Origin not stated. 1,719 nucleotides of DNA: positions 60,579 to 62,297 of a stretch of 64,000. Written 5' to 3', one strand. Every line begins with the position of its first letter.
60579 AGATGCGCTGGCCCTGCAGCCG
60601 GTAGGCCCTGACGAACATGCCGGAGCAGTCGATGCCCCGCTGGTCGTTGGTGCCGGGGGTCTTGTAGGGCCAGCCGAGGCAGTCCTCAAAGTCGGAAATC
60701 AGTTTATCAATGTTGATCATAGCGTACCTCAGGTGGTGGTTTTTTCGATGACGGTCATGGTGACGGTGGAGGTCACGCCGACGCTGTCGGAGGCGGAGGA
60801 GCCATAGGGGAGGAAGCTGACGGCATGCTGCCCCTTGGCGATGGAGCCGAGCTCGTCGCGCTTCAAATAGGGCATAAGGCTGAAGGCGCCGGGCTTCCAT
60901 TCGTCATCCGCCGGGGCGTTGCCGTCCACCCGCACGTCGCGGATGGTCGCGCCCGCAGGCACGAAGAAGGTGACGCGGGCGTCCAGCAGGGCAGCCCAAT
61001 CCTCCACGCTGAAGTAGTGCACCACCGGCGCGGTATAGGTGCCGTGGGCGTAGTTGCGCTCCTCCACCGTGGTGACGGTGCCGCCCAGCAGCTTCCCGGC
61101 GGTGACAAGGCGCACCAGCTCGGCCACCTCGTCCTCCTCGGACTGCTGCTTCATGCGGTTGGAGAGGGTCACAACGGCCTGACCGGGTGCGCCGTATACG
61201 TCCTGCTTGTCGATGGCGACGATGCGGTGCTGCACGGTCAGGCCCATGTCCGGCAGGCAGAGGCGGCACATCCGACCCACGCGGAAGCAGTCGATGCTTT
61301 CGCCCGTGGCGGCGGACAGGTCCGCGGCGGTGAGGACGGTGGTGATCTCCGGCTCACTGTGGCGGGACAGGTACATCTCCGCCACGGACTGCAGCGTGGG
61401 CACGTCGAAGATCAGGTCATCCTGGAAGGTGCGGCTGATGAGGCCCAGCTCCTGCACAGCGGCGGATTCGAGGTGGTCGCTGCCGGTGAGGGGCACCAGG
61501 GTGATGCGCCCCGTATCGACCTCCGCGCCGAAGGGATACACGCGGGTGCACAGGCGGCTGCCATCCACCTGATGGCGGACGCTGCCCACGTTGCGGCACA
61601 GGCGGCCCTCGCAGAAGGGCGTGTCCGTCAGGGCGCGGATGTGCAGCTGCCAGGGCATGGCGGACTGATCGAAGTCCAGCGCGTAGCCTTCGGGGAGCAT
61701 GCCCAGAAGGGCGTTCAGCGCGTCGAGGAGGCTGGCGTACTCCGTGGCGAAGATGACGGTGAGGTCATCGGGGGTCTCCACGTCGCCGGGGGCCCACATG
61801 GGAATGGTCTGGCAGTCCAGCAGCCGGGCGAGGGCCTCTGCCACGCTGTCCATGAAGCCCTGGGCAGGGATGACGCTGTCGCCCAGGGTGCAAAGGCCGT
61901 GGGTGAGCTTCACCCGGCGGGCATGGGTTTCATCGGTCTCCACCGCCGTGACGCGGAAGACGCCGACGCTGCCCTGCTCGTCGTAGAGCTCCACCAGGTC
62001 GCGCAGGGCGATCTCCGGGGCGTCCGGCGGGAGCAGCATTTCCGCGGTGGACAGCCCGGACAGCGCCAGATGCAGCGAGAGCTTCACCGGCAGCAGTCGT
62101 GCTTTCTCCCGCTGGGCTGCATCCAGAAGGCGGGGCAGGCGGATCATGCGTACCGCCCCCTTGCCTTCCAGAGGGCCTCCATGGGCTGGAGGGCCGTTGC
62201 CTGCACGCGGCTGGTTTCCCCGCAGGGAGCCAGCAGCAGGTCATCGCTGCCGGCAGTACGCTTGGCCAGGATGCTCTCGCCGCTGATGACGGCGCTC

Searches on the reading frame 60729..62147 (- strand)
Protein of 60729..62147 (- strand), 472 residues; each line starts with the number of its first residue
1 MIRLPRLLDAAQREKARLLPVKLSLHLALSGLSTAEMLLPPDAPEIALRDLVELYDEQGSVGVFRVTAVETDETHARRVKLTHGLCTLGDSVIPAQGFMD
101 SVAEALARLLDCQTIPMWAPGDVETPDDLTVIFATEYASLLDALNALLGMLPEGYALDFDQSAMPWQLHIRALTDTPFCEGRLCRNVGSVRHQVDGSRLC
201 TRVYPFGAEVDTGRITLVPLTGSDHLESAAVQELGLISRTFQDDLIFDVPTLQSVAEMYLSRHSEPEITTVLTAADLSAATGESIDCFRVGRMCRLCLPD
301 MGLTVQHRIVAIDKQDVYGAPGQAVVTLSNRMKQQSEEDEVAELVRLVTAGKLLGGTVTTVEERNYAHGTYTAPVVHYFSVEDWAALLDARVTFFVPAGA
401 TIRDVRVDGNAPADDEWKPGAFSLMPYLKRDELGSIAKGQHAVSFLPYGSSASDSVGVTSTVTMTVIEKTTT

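Call 50: search_protein_families(library=pfam, proteins=[window:60729-62147:-], max_evalue=0.00001)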
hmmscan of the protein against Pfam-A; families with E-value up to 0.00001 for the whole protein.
window:60729-62147:- (472 aa): 1 family
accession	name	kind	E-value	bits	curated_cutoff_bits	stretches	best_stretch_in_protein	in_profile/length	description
PF06605.17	Prophage_tail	-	2.1e-15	57.5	31.3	1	185-334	97-242/250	Prophage endopeptidase tail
